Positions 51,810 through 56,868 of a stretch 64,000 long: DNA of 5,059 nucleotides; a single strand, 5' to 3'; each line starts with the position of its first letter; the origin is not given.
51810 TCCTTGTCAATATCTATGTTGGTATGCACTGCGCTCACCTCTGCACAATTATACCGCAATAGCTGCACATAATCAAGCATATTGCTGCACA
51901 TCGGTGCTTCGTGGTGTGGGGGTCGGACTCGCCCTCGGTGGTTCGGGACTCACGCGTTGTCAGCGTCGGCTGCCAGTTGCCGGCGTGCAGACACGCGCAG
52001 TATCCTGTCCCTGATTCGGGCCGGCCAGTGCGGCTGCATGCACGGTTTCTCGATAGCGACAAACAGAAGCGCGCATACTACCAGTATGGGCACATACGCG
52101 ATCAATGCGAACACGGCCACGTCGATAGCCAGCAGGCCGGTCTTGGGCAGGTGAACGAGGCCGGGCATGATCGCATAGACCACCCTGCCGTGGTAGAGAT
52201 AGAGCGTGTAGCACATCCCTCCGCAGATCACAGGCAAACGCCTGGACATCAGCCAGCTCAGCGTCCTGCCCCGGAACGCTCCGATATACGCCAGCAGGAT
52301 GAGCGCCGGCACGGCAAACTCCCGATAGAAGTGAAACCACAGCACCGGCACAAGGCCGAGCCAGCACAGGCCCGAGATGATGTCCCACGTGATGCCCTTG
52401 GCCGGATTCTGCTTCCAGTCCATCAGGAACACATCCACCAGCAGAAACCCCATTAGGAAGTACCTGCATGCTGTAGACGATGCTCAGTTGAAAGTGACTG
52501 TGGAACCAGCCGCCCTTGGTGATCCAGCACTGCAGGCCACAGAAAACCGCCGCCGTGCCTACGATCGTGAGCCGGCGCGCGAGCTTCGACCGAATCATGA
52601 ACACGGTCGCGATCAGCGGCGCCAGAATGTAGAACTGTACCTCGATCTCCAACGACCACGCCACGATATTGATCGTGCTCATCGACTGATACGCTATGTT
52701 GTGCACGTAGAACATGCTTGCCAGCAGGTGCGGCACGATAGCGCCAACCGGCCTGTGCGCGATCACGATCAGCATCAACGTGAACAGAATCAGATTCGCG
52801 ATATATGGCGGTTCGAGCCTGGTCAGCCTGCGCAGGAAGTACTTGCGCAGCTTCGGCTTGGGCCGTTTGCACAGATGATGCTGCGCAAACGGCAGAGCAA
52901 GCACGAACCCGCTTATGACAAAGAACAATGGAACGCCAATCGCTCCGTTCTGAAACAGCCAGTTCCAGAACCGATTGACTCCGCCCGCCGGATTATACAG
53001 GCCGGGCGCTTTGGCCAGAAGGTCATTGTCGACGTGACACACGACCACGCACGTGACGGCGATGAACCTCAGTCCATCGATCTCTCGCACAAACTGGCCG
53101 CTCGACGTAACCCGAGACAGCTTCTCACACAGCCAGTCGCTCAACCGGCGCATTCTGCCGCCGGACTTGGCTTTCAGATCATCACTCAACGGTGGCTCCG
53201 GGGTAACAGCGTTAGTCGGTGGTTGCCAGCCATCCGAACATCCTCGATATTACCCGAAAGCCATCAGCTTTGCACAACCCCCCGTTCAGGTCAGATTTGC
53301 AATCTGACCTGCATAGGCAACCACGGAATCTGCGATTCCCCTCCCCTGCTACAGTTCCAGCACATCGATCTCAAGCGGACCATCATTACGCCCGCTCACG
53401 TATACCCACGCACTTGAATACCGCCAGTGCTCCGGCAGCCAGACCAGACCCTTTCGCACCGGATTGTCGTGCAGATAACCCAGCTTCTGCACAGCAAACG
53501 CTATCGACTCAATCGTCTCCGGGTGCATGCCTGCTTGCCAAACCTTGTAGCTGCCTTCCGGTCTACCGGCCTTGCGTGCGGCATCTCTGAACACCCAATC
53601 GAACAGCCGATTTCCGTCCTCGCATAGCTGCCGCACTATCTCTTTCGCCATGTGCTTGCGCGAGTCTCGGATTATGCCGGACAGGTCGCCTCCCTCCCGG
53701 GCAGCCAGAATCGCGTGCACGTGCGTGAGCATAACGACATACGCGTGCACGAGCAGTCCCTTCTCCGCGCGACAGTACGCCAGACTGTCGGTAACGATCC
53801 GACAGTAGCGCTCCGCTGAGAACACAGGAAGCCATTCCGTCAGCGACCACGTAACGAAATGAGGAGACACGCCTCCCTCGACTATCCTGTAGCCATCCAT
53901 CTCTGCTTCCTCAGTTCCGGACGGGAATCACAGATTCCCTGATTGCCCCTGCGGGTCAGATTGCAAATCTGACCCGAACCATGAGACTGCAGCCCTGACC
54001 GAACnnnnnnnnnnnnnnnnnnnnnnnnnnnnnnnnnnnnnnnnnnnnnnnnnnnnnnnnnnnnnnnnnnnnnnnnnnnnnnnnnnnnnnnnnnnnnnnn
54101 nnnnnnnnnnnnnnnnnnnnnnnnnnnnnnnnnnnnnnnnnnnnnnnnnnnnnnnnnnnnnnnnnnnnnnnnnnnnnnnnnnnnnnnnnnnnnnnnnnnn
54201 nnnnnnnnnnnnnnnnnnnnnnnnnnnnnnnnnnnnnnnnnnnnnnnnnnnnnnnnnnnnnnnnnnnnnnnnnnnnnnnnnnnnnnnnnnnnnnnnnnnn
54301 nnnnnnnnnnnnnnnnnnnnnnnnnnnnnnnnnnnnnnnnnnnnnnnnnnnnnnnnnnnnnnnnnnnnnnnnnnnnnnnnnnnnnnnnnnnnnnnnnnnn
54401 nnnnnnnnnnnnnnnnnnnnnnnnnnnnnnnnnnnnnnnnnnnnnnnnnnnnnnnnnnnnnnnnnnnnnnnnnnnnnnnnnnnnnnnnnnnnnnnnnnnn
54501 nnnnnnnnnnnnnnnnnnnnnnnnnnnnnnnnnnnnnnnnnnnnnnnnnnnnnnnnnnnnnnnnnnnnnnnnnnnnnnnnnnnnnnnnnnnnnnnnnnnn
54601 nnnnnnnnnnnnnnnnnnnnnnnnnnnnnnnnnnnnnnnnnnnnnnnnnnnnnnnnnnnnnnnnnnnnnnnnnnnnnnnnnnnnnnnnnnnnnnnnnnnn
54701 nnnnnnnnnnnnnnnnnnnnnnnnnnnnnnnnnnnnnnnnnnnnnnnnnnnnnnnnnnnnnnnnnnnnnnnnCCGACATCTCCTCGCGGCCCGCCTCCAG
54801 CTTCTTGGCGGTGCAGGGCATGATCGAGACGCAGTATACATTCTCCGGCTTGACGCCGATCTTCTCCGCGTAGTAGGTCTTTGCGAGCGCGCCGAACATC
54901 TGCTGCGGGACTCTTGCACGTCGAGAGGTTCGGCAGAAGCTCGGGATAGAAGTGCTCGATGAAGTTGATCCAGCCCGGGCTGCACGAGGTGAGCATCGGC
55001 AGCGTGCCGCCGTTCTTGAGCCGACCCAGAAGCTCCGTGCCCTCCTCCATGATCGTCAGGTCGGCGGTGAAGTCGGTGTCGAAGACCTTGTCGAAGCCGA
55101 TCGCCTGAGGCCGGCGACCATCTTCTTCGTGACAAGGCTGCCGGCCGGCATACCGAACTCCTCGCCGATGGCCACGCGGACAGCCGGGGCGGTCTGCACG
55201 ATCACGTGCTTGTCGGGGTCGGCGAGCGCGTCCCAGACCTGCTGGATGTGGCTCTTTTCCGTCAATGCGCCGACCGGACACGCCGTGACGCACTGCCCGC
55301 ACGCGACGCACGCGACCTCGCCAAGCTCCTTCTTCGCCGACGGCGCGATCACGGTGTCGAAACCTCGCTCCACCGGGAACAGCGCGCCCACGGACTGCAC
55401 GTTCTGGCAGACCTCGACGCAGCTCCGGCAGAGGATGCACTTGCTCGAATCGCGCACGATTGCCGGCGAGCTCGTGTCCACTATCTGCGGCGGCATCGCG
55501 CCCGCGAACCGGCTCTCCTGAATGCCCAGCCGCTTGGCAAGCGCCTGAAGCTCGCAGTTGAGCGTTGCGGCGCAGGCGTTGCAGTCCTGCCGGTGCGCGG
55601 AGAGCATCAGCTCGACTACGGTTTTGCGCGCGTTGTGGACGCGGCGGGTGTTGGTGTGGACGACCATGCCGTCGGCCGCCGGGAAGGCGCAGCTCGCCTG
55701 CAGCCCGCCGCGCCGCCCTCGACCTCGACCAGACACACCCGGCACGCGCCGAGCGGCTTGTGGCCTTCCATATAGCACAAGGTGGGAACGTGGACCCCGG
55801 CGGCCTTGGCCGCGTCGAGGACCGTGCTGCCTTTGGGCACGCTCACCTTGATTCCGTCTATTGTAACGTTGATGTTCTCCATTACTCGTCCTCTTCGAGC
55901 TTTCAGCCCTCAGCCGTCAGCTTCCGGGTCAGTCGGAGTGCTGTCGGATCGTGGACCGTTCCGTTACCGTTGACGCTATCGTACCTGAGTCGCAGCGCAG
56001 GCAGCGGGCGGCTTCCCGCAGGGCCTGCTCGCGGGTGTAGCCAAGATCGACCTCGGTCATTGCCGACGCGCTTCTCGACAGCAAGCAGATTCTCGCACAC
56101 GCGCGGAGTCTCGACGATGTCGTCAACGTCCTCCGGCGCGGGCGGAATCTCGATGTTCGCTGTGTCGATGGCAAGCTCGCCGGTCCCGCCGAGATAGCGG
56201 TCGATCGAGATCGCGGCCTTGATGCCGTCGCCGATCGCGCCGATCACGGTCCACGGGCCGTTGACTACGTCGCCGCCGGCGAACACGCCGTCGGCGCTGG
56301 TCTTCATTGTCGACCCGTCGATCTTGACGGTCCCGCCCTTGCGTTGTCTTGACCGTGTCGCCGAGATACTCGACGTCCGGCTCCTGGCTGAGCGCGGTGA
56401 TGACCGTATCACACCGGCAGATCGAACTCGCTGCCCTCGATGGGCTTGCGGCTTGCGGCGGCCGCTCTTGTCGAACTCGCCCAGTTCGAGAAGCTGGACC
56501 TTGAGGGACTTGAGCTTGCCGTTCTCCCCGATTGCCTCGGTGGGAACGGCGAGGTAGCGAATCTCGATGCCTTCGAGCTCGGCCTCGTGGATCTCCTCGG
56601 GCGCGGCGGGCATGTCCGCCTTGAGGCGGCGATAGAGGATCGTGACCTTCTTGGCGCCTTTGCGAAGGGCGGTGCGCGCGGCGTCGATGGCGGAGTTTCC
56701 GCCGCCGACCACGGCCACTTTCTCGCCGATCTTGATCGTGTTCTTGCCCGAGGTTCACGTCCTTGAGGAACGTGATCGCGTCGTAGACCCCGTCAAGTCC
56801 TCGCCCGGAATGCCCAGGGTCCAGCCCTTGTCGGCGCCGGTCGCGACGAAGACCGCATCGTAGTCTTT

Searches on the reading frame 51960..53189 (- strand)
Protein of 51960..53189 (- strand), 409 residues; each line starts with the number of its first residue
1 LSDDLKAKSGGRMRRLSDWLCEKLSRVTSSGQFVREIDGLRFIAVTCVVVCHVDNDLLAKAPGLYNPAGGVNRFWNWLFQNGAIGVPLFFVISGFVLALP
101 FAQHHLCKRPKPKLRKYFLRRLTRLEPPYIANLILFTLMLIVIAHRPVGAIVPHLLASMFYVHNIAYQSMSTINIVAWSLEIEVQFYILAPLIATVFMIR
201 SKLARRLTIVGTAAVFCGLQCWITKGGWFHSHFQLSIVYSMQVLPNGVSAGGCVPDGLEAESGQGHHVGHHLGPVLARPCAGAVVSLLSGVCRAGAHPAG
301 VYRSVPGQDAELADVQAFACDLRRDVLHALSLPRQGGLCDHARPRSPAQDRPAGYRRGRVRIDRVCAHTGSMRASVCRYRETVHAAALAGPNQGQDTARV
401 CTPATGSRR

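Call 82: search_protein_families(library=pfam, proteins=[window:51960-53189:-], max_evalue=0.0001)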
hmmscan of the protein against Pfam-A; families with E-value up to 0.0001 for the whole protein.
window:51960-53189:- (409 aa): 1 family
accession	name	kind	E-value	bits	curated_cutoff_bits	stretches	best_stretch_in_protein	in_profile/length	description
PF01757.29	Acyl_transf_3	-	3.8e-26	92.3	31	1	35-230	2-178/326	Acyltransferase domain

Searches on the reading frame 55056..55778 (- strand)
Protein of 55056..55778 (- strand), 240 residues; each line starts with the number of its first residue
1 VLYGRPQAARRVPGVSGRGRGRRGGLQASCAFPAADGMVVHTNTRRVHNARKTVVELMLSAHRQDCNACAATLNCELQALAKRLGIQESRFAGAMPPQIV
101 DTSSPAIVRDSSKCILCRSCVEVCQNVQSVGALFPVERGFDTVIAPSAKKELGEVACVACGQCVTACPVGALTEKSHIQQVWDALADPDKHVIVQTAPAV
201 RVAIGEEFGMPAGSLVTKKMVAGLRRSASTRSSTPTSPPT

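Call 82: search_protein_families(library=pfam, proteins=[window:55056-55778:-], max_evalue=0.0001)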
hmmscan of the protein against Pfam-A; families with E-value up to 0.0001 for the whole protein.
window:55056-55778:- (240 aa): 12 families
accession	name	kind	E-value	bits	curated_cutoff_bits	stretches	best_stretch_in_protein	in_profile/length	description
PF10588.14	NADH-G_4Fe-4S_3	-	2.6e-14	52.9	27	1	51-90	1-40/40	NADH-ubiquinone oxidoreductase-G iron-sulfur binding region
PF00037.32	Fer4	-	2.6e-09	36.9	21.1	1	156-173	7-24/24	4Fe-4S binding domain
PF12838.12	Fer4_7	-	6.8e-08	33.3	27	1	113-171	1-52/52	4Fe-4S dicluster domain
PF02906.19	Fe_hyd_lg_C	-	4.8e-07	30.1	22.1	1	190-226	1-36/245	Iron only hydrogenase large subunit, C-terminal domain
PF13237.11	Fer4_10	-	1.3e-06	28.6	25.5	1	107-168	2-53/53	4Fe-4S dicluster domain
PF12837.12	Fer4_6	-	1.4e-06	28.4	25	0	156-172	8-24/24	4Fe-4S binding domain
PF22117.2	Fer4_Nqo3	-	2.1e-06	28.2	27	1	105-173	2-67/67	NADH-quinone oxidoreductase subunit 3, ferredoxin-like domain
PF13187.11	Fer4_9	-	6.3e-06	26.6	27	1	113-171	1-51/52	4Fe-4S dicluster domain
PF13183.11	Fer4_8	-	1.2e-05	26.1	27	1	111-170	2-67/68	4Fe-4S dicluster domain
PF14697.11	Fer4_21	-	3e-05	24.5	35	1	110-171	4-56/59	4Fe-4S dicluster domain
PF13484.11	Fer4_16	-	3.7e-05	24.8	30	1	157-184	2-26/66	4Fe-4S double cluster binding domain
PF12797.12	Fer4_2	-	6.5e-05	23.1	24.5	0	106-124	2-20/22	4Fe-4S binding domain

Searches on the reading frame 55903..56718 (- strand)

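Call 82: search_protein_families(library=pfam, proteins=[window:55903-56718:-], max_evalue=0.0001)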
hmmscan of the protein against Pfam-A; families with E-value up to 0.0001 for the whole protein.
window:55903-56718:- (271 aa): 3 families
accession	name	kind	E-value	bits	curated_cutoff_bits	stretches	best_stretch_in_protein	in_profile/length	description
PF07992.20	Pyr_redox_2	-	4.2e-11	43.3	26.1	1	2-165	146-291/291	Pyridine nucleotide-disulphide oxidoreductase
PF00070.33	Pyr_redox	-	4.9e-05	24.2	22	1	1-74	2-79/82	Pyridine nucleotide-disulphide oxidoreductase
PF13738.12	Pyr_redox_3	-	6e-05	22.9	30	0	2-33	168-198/305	Pyridine nucleotide-disulphide oxidoreductase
